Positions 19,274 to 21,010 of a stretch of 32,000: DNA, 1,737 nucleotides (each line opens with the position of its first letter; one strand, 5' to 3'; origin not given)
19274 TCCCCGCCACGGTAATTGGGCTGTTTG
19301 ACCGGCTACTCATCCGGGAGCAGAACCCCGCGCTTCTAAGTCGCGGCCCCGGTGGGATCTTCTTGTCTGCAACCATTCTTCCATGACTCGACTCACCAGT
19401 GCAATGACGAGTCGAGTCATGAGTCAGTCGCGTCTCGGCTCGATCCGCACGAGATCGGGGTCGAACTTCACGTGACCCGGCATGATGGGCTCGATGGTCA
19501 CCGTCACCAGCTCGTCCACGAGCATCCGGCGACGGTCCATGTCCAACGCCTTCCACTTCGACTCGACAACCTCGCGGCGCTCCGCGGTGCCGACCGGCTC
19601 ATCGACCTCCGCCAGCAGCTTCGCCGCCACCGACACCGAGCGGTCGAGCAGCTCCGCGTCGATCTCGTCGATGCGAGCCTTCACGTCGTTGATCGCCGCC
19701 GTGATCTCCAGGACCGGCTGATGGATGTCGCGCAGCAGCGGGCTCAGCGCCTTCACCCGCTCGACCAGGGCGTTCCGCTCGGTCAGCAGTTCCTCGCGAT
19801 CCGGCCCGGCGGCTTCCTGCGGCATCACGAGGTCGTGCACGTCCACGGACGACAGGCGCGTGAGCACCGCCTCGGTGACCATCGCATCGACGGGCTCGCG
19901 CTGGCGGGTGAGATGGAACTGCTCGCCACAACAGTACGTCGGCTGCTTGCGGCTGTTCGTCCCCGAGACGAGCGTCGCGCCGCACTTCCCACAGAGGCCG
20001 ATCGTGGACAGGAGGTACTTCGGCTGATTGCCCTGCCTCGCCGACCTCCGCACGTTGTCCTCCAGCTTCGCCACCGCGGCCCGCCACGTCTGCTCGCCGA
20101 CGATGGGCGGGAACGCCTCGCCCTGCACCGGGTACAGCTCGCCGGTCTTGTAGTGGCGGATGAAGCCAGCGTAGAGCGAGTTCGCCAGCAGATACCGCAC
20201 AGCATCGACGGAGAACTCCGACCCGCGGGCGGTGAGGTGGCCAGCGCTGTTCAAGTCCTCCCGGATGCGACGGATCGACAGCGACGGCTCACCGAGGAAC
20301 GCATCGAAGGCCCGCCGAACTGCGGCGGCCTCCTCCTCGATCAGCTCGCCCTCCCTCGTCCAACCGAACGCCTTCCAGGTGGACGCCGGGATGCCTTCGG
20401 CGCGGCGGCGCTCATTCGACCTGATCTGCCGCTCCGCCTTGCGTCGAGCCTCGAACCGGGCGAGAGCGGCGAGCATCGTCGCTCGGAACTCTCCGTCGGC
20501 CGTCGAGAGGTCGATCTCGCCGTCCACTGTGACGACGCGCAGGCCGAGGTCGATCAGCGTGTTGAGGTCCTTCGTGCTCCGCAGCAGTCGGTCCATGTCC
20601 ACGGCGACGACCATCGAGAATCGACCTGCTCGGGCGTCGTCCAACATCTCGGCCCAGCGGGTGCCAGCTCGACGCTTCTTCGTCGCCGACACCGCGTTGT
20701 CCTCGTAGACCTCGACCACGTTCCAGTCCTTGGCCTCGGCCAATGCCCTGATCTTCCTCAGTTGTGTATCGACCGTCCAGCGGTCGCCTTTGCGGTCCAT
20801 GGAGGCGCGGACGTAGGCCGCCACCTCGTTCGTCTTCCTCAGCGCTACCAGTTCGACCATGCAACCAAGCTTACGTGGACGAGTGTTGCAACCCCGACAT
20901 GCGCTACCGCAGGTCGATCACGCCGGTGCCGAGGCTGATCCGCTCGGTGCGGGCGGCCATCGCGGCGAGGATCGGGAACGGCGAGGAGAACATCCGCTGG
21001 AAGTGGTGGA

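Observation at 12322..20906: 8.58-kb integrative mobilizable element splits an LLM oxidoreductase gene, and attP reconstructs as a perfect 26-bp palindrome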

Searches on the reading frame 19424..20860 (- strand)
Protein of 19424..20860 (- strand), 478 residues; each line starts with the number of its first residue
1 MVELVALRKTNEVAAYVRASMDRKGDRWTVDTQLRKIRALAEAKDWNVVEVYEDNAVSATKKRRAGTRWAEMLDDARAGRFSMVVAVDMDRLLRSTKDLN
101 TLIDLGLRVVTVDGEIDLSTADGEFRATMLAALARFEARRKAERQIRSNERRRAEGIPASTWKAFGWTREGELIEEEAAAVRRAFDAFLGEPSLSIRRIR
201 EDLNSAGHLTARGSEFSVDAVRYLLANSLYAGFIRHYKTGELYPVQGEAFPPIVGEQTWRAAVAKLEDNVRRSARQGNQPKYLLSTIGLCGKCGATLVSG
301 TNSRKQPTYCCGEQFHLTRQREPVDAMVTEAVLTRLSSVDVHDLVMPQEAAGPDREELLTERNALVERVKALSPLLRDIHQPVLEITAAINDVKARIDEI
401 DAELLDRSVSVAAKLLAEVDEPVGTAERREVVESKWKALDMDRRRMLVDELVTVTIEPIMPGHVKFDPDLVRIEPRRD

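Call 6: search_protein_families(library=pfam, proteins=[window:19424-20860:-], max_evalue=0.01)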
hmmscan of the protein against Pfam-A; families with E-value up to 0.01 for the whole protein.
window:19424-20860:- (478 aa): 2 families
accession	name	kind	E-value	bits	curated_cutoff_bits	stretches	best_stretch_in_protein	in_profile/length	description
PF00239.26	Resolvase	-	7.9e-24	84.8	23.3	1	13-156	1-143/145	Resolvase, N terminal domain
PF07508.19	Recombinase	-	2.4e-12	47.4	21.1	1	175-269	1-102/102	Recombinase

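Call 9: search_protein_families(library=ncbifam, proteins=[window:19424-20860:-], max_evalue=0.01)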
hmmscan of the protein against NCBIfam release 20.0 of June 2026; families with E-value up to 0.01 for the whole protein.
window:19424-20860:- (478 aa): 6 families
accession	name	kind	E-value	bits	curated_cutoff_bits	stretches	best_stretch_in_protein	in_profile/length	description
NF047343.1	SCCmet_CcrB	equivalog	2.3e-24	86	900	1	9-300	5-312/542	cassette chromosome recombinase CcrB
NF041201.1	recomb_XisF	equivalog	1.1e-21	77.4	375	1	49-406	32-419/465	fdxN element excision recombinase XisF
NF047347.1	SCCmet_CcrC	equivalog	1.5e-12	46.8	900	1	47-236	41-240/558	cassette chromosome recombinase CcrC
NF047344.1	SCCmet_CcrA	equivalog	8.4e-11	41.6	700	1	12-306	3-284/442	cassette chromosome recombinase CcrA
NF033518.0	transpos_IS607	equivalog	2.3e-06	27.3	110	1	9-140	52-178/187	IS607 family transposase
NF049883.1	resolv_YneB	equivalog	0.0032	16.9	175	1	14-122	3-113/211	YneB family resolvase-like protein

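Call 15: find_encoding_contigs(protein=window:19424-20860:-, flank=10000, max_places=10)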
Protein window:19424-20860:- (478 aa): 24 contigs read that carry it; 7 places shown.
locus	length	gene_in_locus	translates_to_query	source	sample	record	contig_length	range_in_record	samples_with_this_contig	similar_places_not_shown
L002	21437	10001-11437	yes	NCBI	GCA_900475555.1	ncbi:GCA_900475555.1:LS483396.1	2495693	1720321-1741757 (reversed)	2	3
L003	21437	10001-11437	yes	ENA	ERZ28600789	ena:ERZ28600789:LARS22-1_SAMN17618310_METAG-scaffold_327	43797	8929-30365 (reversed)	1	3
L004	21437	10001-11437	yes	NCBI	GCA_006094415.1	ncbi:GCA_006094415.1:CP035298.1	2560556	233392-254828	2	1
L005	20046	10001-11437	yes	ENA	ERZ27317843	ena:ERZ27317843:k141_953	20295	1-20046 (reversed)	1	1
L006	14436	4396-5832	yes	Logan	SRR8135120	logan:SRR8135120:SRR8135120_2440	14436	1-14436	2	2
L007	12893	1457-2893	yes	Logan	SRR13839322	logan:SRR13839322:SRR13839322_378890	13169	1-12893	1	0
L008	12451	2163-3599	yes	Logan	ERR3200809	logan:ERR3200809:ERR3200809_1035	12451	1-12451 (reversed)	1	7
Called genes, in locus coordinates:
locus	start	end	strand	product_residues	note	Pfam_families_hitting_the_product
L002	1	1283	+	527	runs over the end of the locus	PF00425:Chorismate_bind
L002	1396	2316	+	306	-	PF02146:SIR2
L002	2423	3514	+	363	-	PF13531:SBP_bac_11, PF13416:SBP_bac_8, PF13343:SBP_bac_6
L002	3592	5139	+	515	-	PF00528:BPD_transp_1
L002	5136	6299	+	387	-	PF00005:ABC_tran, PF13304:AAA_21 (faint), PF08402:TOBE_2 (weak)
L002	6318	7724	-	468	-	PF01966:HD, PF13286:HD_assoc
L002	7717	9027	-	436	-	PF01207:Dus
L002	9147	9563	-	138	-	PF12796:Ank_2, PF00023:Ank (faint), PF13637:Ank_4 (weak)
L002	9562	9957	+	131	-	PF00296:Bac_luciferase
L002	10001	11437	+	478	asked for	PF00239:Resolvase, PF07508:Recombinase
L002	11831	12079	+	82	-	-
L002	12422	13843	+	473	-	PF00910:RNA_helicase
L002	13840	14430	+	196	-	-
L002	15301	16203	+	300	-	-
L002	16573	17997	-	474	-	PF07992:Pyr_redox_2, PF12831:FAD_oxidored (faint), PF13738:Pyr_redox_3 (weak), PF00070:Pyr_redox, PF02852:Pyr_redox_dim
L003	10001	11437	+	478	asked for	PF00239:Resolvase, PF07508:Recombinase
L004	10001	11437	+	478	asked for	PF00239:Resolvase, PF07508:Recombinase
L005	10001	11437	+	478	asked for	PF00239:Resolvase, PF07508:Recombinase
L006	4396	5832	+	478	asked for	PF00239:Resolvase, PF07508:Recombinase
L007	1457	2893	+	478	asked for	PF00239:Resolvase, PF07508:Recombinase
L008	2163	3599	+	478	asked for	PF00239:Resolvase, PF07508:Recombinase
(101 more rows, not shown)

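Call 21: find_homologous_proteins(query=window:19424-20860:-, max_evalue=1e-20)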
Query window:19424-20860:- (478 aa): 368 proteins with E <= 1e-20 among 8000 candidates; the best 120 are listed.
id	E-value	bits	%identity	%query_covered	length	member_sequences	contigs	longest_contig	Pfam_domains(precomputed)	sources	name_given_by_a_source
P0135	1.3e-292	988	95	100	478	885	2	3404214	PF07508.20,PF00239.27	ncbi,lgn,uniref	ncbi:recombinase family protein [Glutamicibacter sp. FR1]|uniref:recombinase family protein n=1 Tax=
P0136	2.5e-288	974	94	100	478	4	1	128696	PF07508.20,PF00239.27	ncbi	ncbi:recombinase family protein [Corynebacterium camporealensis]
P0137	2.1e-267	905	86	100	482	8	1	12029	PF07508.20,PF00239.27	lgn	-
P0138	2.9e-266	901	86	100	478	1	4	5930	PF07508.20,PF00239.27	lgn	-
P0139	4.7e-264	894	85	100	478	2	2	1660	PF07508.20,PF00239.27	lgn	-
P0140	1.3e-263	893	89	97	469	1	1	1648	PF07508.20,PF00239.27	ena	-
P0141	3.0e-260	882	85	100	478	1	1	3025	PF07508.20,PF00239.27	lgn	-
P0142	2.0e-259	879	83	100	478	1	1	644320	PF07508.20,PF00239.27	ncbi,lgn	ncbi:recombinase family protein [Glutamicibacter sp. AGC46]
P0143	1.1e-258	877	84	100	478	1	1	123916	PF07508.20,PF00239.27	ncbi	ncbi:recombinase family protein [Arthrobacter sp. TMT4-20]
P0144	5.2e-258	874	87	100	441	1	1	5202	PF07508.20,PF00239.27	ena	-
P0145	2.2e-257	872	82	100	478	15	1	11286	PF07508.20,PF00239.27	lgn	-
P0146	1.1e-254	863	84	100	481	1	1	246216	PF07508.20,PF00239.27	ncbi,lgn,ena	ncbi:MAG: recombinase family protein [Micrococcaceae bacterium]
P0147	5.9e-252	854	83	100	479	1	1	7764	PF07508.20,PF00239.27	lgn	-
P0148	7.0e-250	847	83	100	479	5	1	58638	PF07508.20,PF00239.27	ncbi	ncbi:MAG: recombinase family protein [Micrococcaceae bacterium]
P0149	2.5e-246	836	81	99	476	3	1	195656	PF07508.20,PF00239.27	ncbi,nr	ncbi:recombinase family protein [Micrococcus sp. M4NT]|nr:recombinase family protein [Micrococcus sp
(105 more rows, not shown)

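Call 22: find_related_loci(query=window:19424-20860:-, collection=genome_contigs, flank=10000)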
Query window:19424-20860:- (478 aa) in genome_contigs; peptide patterns used: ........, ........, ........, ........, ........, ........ (x = any residue, [..] = any of these).
115 stretches matched a pattern; 81 encode a relative of the query (tblastn E <= 1e-3); the best 80 are kept; 75 distinct loci.
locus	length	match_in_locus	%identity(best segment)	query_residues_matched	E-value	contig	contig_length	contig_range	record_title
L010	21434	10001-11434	100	1-478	0e+0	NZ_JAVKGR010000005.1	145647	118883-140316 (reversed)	Nesterenkonia aerolata strain LY-0111 NODE_5_length_145647_cov_271.144939, whole genome shotgun sequence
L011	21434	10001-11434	100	1-478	0e+0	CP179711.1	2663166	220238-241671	Micrococcus luteus strain MAW843 chromosome, complete genome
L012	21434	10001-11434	99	1-478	0e+0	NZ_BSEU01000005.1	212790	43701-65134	Brachybacterium conglomeratum strain VKM Ac-1975 spades_K_default_5, whole genome shotgun sequence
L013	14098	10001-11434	99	1-478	0e+0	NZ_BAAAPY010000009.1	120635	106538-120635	Aeromicrobium halocynthiae strain JCM 15749 sequence09, whole genome shotgun sequence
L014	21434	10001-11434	99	1-478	0e+0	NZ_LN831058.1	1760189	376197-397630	Flaviflexus massiliensis strain SIT4, whole genome shotgun sequence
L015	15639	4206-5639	98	1-478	0e+0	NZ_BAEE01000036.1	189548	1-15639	Gordonia araii NBRC 100433, whole genome shotgun sequence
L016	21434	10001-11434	97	1-478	0e+0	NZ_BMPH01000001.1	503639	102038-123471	Glutamicibacter protophormiae strain JCM 1973 sequence01, whole genome shotgun sequence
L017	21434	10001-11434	96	1-478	0e+0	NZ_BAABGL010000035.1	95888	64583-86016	Brevibacterium pityocampae strain JCM 17808 sequence35, whole genome shotgun sequence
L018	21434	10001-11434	96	1-478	0e+0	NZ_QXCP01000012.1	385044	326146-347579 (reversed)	Brachybacterium sp. EE-P12 NODE_26_length_384976_cov_494.227020, whole genome shotgun sequence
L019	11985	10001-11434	95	1-478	0e+0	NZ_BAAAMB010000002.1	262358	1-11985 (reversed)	Brevibacterium sanguinis strain JCM 13386 sequence02, whole genome shotgun sequence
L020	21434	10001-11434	95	1-478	0e+0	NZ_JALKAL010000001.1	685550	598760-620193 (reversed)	Ornithinimicrobium sp. F0845 scaffold1, whole genome shotgun sequence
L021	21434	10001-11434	95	1-478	0e+0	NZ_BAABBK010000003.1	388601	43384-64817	Brevibacterium ammoniilyticum strain JCM 17537 sequence03, whole genome shotgun sequence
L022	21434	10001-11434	95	1-478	0e+0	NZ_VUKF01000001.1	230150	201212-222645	Georgenia thermotolerans strain NBRC 104148 Scaffold1_1, whole genome shotgun sequence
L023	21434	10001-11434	95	1-478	0e+0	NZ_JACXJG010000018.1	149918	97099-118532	Gulosibacter sediminis strain YIM M12148 scaffold18, whole genome shotgun sequence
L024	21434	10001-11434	95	1-478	0e+0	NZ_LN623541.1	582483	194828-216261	Tessaracoccus massiliensis strain SIT6, whole genome shotgun sequence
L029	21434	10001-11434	94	1-478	0e+0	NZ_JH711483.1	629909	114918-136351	Actinomyces massiliensis 4401292 scaffold00003, whole genome shotgun sequence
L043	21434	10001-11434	94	1-478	0e+0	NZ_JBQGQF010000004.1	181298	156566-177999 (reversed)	Brevibacterium linens strain MA5 4, whole genome shotgun sequence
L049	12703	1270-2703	94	1-478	0e+0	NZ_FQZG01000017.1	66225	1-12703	Tessaracoccus bendigoensis DSM 12906, whole genome shotgun sequence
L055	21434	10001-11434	93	1-478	0e+0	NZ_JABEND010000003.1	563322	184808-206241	Nakamurella aerolata strain DB0629 contig3, whole genome shotgun sequence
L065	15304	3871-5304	95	1-478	0e+0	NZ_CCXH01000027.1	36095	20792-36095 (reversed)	Actinomyces polynesiensis strain MS2, whole genome shotgun sequence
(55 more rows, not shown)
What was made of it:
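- About 75 genomes hold recombinases 87-100% identical (call 22).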

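Call 41: search_protein_families(library=pfam, proteins=[L029:16597-18564:+, L029:16295-16663:+, L055:18550-19104:+, L016:18636-18938:+, L018:16239-17696:-, L049:8350-9057:+, L020:12077-14299:+], max_evalue=0.001)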
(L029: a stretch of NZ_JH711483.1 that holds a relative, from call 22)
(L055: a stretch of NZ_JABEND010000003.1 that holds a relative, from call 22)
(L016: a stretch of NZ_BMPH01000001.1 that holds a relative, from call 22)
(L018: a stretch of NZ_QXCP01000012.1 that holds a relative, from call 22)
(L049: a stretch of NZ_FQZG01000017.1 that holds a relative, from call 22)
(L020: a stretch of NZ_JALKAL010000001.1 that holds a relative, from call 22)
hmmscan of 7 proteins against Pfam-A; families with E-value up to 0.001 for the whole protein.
L029:16597-18564:+ (655 aa): 2 families
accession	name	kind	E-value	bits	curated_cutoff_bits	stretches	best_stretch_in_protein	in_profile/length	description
PF00122.25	E1-E2_ATPase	-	4.3e-47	160.4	28.1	1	158-336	1-180/181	E1-E2 ATPase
PF00702.32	Hydrolase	-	1.5e-34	120.5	26.4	1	353-559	1-190/191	haloacid dehalogenase-like hydrolase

L029:16295-16663:+ (122 aa): 5 families
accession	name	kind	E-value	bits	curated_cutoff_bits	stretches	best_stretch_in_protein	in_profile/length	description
PF01022.26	HTH_5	-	2.7e-13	50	22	1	20-64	1-45/47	Bacterial regulatory protein, arsR family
PF12802.13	MarR_2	-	2.1e-06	28.2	27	1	21-72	5-58/61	MarR family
PF12840.13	HTH_20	-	5.8e-06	26.6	27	1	18-64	1-48/51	Helix-turn-helix domain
PF09339.16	HTH_IclR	-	0.00017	21.7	22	1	36-67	20-51/52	IclR helix-turn-helix domain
PF01978.25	TrmB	-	0.00035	20.8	25.6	1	32-80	20-67/68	Sugar-specific transcriptional regulator TrmB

L055:18550-19104:+ (184 aa): 1 family
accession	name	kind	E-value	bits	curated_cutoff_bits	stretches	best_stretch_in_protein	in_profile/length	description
PF01252.23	Peptidase_A8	-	3.3e-28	99.1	25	1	29-167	1-141/142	Signal peptidase (SPase) II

L016:18636-18938:+ (100 aa): 0 families

L018:16239-17696:- (485 aa): 1 family
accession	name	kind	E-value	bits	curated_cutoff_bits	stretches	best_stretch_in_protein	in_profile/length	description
PF07690.21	MFS_1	-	3.1e-52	178.1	33.4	1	40-434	2-346/347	Major Facilitator Superfamily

L049:8350-9057:+ (235 aa): 1 family
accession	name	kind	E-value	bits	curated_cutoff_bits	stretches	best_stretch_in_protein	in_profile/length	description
PF01545.26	Cation_efflux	-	8.1e-16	58.8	26.6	1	45-213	7-188/198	Cation efflux family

L020:12077-14299:+ (740 aa): 1 family
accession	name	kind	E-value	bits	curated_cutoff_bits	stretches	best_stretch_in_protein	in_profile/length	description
PF00910.28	RNA_helicase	-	1.2e-05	26.1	21.5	1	412-464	2-58/105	RNA helicase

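Call 46: search_dna_similar(query=window:19424-20860:-, collection=plasmids, mode=protein, max_rows=25)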
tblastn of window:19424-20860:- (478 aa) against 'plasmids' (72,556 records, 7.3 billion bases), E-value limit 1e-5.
Records with a match: 144; places in all: 165; records where one place covers at least 80% of the query: 32.
Best place of each record, by identity: <60% 144.
By first word of the organism name: Enterococcus 12; Bacillus 11; Roseomonas 8; Paracoccus 7; Rhodococcus 7; Priestia 6; Staphylococcus 5; Sphingobium 5; Clostridium 4; Ketogulonicigenium 4; and 56 more.
By predicted mobility (MOB-suite, as given by PLSDB): non-mobilizable 98; conjugative 28; mobilizable 18.
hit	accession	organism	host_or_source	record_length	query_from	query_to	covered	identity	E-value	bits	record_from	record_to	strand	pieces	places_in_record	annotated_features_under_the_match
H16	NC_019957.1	Mycobacterium sp. JS623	-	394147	12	476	97%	32.6%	9e-50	190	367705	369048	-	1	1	recombinase family protein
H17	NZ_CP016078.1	Actinoalloteichus sp. GBA129-24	Geodia barretti,pure culture,marine ...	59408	16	462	94%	31.4%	1e-31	136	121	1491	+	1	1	recombinase family protein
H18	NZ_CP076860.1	Mycobacterium avium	Homo sapiens,sputum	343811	14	475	97%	29.9%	3e-30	132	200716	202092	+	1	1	recombinase family protein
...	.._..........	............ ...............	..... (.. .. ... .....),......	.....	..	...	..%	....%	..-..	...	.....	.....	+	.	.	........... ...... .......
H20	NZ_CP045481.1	Amycolatopsis sp. YIM 10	pure culture,soil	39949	13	475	97%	29.0%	4e-17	92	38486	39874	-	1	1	recombinase family protein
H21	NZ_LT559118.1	Nonomuraea gerenzanensis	-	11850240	13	475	97%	27.6%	2e-14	84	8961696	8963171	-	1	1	none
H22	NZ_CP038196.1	Paracoccus versutus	single cell,soil adjacent to the roots ...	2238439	14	462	94%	27.0%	3e-7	61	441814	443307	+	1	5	none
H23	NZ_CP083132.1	Bacillus thuringiensis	whole organism,Biopesticide Novodor 3FC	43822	16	468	95%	25.0%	7e-22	107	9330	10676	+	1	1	recombinase family protein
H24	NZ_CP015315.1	Bacillus thuringiensis serovar morrisoni str. 4AA1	Tribolium castaneum,whole organism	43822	16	468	95%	25.0%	7e-22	107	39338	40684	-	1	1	recombinase family protein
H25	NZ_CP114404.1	Bacillus thuringiensis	liquid culture,Bacillus thuringiensis ...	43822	16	468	95%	25.0%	7e-22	107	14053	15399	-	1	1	recombinase family protein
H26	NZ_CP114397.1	Bacillus thuringiensis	liquid culture,Bacillus thuringiensis ...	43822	16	468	95%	25.0%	7e-22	107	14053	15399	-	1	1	recombinase family protein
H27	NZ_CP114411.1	Bacillus thuringiensis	liquid culture,Bacillus thuringiensis ...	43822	16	468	95%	25.0%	7e-22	107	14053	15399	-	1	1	recombinase family protein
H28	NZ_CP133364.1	Bacillus thuringiensis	Tenebrio molitor,liquid culture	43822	16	468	95%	25.0%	7e-22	107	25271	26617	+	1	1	recombinase family protein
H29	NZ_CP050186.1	Bacillus thuringiensis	cell culture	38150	16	468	95%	24.8%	1e-21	105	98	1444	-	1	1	recombinase family protein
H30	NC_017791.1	Deinococcus gobiensis I-0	-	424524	14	441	90%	26.1%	2e-14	84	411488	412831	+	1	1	recombinase family protein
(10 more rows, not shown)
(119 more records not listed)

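Call 48: search_solved_structures(query=window:19424-20860:-, max_evalue=0.001)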
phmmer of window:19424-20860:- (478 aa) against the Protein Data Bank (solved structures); distinct sequences matched with E-value up to 0.001: 3.
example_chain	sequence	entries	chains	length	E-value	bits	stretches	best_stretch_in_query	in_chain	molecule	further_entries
3bvp_A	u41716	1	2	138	3.4e-09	39.3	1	11-138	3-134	TP901-1 Integrase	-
3g13_A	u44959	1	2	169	3e-07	32.9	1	12-140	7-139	Putative conjugative transposon recombinase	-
3guv_A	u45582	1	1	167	1.1e-06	31.1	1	13-139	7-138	Site-specific recombinase, resolvase family protein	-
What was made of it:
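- On Large serine recombinase (serine integrase): TP901-1 integrase catalytic domain matches at E 3e-9 (call 48).
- On Tn4451/Tn4453 family: The recombinase is only remotely similar to clostridial ones (call 48).
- Closest known: Tn4451/Tn4453 of Clostridium. Different: The recombinases are only distantly related: a C. difficile 'putative conjugative transposon recombinase' catalytic domain matches at E 3e-7 (call 48).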

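Call 67: predict_structure(alignment_id=A3)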
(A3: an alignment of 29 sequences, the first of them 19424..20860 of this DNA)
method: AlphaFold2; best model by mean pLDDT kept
length: 478 residues; sequences in the alignment: 29
mean_pLDDT: 79.9   pTM: 0.40
mean pLDDT of the five models: 79.9, 78.7, 78.4, 76.0, 75.8
residues with pLDDT >= 90: 103; 70-90: 281; 50-70: 80; < 50: 14
segments of 3 or more residues with pLDDT < 50: 1-7, 274-278
pLDDT, mean of each block of 10 residues (from residue 1): 48 84 61 88 89 68 75 88 84 76 81 67 65 69 75 72 84 93 91 83 91 89 93 83 84 92 81 48 86 89 86 87 92 83 60 70 88 84 87 86 64 75 82 86 84 89 80 80
secondary structure, 60 per line:
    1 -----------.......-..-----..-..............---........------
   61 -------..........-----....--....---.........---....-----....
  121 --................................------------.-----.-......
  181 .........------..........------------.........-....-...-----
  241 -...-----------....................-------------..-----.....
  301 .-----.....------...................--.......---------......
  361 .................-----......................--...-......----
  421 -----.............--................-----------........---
elements in order: E12-18 H30-43 E47-54 H68-77 E83-86 H89-92 H96-104 E108-111 H123-154 H175-189 H196-205 H218-226 H228-231 E233-235 E242-244 H256-275 E296-301 E307-311 E318-320 H321-336 H339-345 H355-377 H383-404 H411-416 H426-438 H441-451 E452-456 E471-475
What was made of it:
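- On Large serine recombinase (serine integrase): The AlphaFold model (pLDDT 79.9) has strands at 296-320 followed by long helices at 355-404 (call 67).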

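Call 69: search_dna_similar(query=window:19424-20860:-, collection=phages, mode=protein, max_rows=8)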
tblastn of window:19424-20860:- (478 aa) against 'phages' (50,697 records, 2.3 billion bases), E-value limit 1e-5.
Records with a match: 747; places in all: 794; records where one place covers at least 80% of the query: 243.
Best place of each record, by identity: <60% 747.
By first word of the organism name: Streptococcus 154; Streptomyces 111; Gordonia 85; Mycobacterium 74; Staphylococcus 57; Arthrobacter 53; Bacteriophage 38; Rhodococcus 19; Lactococcus 12; phage 11; and 49 more.
By host as written in the record: Gordonia terrae 3612 73; - 70; Mycobacterium smegmatis mc2 155 58; Arthrobacter globiformis B-2979 32; Staphylococcus aureus 30; Streptomyces griseus ATCC 10137 20; Streptomyces xanthochromogenes NRRL B-5410 14; Rhodococcus erythropolis RIA 643 12; and 249 more.
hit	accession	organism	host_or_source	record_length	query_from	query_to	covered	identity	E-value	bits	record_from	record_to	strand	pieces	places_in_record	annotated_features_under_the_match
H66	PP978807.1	Arthrobacter phage Soondubu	Arthrobacter sulfureus ATCC 19098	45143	1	456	95%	35.2%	1e-50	191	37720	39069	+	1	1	46: serine integrase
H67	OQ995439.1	Streptomyces phage Dexers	Streptomyces bicolor NRRL B-3897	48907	16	476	96%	33.1%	1e-38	156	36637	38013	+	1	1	50: serine integrase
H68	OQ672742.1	Streptomyces phage phiScoe10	Streptomyces coelicolor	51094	16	468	95%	33.7%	4e-33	139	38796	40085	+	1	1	serine integrase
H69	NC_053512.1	Mycobacterium phage Kumao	Mycobacterium smegmatis mc2 155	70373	7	476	98%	32.5%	2e-47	182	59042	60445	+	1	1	96: integrase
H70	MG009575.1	Mycobacterium phage Kumao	Mycobacterium smegmatis mc2 155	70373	7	476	98%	32.5%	2e-47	182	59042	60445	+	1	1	96: integrase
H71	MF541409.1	Streptomyces phage Oliynyk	Streptomyces xanthochromogenes NRRL ...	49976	16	458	93%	34.2%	1e-33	140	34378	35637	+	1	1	serine integrase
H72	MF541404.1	Streptomyces phage BryanRecycles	Streptomyces griseus ATCC 10137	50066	16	458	93%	34.2%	1e-33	140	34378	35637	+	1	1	serine integrase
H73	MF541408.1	Streptomyces phage Jash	Streptomyces griseus ATCC 10137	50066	16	458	93%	34.2%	1e-33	140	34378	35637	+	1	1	serine integrase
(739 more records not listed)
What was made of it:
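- Closest known: Phage serine integrases. Different: At most 35% identity to any phage integrase in GenBank phages (call 69).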
